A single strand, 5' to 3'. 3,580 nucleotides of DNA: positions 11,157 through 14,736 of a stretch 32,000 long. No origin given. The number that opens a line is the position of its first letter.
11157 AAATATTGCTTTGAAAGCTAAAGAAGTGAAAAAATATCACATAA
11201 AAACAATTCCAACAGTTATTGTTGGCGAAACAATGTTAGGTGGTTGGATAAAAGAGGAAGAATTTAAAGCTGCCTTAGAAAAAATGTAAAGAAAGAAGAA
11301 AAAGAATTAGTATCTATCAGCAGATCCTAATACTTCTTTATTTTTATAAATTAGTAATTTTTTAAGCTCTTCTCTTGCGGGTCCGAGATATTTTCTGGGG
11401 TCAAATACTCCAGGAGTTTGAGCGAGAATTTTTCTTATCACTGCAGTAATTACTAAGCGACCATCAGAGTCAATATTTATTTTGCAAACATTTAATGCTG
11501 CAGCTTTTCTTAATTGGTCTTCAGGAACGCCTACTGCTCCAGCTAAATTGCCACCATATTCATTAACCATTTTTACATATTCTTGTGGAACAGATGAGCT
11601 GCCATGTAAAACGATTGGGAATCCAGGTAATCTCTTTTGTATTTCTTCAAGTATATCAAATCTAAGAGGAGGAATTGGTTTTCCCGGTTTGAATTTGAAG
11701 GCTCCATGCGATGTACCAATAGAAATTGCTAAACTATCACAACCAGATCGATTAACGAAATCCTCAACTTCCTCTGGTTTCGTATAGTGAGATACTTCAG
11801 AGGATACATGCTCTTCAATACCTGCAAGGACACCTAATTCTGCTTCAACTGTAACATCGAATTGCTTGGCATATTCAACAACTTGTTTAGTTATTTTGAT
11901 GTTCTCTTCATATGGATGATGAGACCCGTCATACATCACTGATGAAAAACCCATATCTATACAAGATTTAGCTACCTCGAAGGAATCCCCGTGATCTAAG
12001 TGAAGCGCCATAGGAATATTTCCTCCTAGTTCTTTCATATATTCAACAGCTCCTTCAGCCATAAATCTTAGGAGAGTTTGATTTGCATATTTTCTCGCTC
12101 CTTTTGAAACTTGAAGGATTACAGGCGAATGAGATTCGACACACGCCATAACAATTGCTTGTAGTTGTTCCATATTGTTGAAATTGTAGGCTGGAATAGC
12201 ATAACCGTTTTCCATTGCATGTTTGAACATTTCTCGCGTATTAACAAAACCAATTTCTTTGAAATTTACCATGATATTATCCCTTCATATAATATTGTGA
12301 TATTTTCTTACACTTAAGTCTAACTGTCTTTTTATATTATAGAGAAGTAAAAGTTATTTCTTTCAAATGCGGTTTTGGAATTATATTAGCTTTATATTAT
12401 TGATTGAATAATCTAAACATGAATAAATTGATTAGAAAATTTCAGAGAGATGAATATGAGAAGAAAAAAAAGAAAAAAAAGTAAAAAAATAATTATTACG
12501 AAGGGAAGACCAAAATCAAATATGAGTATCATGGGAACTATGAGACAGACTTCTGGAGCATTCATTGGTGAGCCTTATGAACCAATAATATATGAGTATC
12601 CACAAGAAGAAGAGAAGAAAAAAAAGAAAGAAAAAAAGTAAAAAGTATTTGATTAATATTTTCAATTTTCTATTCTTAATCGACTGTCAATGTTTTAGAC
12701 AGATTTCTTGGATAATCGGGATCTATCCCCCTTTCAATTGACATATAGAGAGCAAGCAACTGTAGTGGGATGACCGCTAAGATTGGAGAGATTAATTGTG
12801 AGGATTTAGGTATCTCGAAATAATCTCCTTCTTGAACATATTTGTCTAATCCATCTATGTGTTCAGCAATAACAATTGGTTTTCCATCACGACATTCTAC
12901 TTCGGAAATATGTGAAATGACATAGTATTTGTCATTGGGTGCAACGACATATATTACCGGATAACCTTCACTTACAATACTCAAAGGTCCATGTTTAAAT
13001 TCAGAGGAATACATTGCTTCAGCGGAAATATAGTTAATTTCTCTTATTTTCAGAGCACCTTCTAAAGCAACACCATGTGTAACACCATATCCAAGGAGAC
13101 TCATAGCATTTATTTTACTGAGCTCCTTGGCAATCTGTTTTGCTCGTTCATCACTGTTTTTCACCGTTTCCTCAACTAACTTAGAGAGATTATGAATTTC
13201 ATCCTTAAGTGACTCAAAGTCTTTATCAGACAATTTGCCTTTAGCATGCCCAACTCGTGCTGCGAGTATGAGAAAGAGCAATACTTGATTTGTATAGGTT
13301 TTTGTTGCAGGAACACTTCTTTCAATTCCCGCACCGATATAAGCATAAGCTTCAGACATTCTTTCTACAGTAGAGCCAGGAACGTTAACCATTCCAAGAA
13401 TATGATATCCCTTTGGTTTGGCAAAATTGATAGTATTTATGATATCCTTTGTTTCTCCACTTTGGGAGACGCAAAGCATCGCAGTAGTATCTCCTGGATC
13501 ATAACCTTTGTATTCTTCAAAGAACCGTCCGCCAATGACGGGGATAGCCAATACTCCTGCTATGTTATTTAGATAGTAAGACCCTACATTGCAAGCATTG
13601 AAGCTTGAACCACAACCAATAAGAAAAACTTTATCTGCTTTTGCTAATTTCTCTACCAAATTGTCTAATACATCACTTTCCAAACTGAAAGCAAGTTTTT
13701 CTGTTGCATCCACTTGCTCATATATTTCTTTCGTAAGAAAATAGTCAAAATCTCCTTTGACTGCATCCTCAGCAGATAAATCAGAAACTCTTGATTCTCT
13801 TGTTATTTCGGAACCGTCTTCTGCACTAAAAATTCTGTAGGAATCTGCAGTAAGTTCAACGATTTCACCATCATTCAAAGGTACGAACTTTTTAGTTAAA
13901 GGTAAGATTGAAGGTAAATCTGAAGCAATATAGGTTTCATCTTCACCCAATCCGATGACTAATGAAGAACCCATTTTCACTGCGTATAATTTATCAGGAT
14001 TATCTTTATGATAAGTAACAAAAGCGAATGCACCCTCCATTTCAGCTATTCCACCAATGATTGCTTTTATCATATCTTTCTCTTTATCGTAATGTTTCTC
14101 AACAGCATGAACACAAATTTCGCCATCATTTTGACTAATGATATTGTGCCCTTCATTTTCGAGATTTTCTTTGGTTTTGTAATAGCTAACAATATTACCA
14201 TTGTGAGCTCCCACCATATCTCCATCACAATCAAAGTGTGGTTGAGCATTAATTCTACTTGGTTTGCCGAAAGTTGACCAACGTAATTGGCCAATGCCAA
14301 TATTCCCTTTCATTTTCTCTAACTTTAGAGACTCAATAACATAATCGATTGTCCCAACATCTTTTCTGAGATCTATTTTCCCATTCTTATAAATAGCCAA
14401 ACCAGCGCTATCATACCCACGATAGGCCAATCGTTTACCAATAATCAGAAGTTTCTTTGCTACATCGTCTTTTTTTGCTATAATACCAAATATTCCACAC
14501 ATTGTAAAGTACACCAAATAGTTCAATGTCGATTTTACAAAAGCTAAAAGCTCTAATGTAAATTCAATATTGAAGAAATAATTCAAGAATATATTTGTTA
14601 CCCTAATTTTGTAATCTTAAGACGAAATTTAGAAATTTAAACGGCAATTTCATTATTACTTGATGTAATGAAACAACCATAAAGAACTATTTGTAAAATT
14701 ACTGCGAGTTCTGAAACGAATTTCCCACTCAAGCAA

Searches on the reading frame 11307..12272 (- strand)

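Call 7: search_protein_families(library=pfam, proteins=[window:11307-12272:-])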
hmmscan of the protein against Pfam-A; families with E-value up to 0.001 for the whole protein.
window:11307-12272:- (321 aa): 1 family
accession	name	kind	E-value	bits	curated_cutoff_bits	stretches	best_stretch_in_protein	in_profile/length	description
PF01116.26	F_bP_aldolase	-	9.2e-96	321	25.5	1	10-319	1-276/277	Fructose-bisphosphate aldolase class-II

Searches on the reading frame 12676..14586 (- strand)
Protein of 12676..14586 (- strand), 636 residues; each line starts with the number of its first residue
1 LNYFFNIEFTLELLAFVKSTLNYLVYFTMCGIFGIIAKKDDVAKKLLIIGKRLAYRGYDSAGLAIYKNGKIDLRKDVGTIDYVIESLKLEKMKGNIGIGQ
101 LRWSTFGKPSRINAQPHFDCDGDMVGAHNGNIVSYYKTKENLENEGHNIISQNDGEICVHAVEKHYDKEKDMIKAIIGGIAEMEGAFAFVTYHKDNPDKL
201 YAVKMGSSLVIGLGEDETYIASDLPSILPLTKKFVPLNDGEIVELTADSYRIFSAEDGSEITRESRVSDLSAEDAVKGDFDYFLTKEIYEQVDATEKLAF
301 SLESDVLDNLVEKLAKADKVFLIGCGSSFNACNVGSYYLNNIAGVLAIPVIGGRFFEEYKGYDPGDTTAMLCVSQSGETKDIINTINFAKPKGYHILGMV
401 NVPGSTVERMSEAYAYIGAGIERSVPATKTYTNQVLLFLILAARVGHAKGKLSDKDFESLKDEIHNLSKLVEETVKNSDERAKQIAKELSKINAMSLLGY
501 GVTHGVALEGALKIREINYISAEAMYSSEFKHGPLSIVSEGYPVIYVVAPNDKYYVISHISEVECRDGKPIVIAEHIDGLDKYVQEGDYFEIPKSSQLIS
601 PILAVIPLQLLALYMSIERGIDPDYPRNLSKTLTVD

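Call 79: search_protein_families(library=pfam, proteins=[window:12676-14586:-], max_evalue=0.00001)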
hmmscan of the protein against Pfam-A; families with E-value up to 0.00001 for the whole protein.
window:12676-14586:- (636 aa): 3 families
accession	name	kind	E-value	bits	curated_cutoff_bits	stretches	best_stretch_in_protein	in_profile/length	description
PF01380.27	SIS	-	8.6e-32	110.1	25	2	313-443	1-130/131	SIS domain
PF13522.11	GATase_6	-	1.7e-11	44.7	27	1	93-206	9-112/130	Glutamine amidotransferase domain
PF13537.11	GATase_7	-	9.8e-10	39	25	1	113-227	12-121/123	Glutamine amidotransferase domain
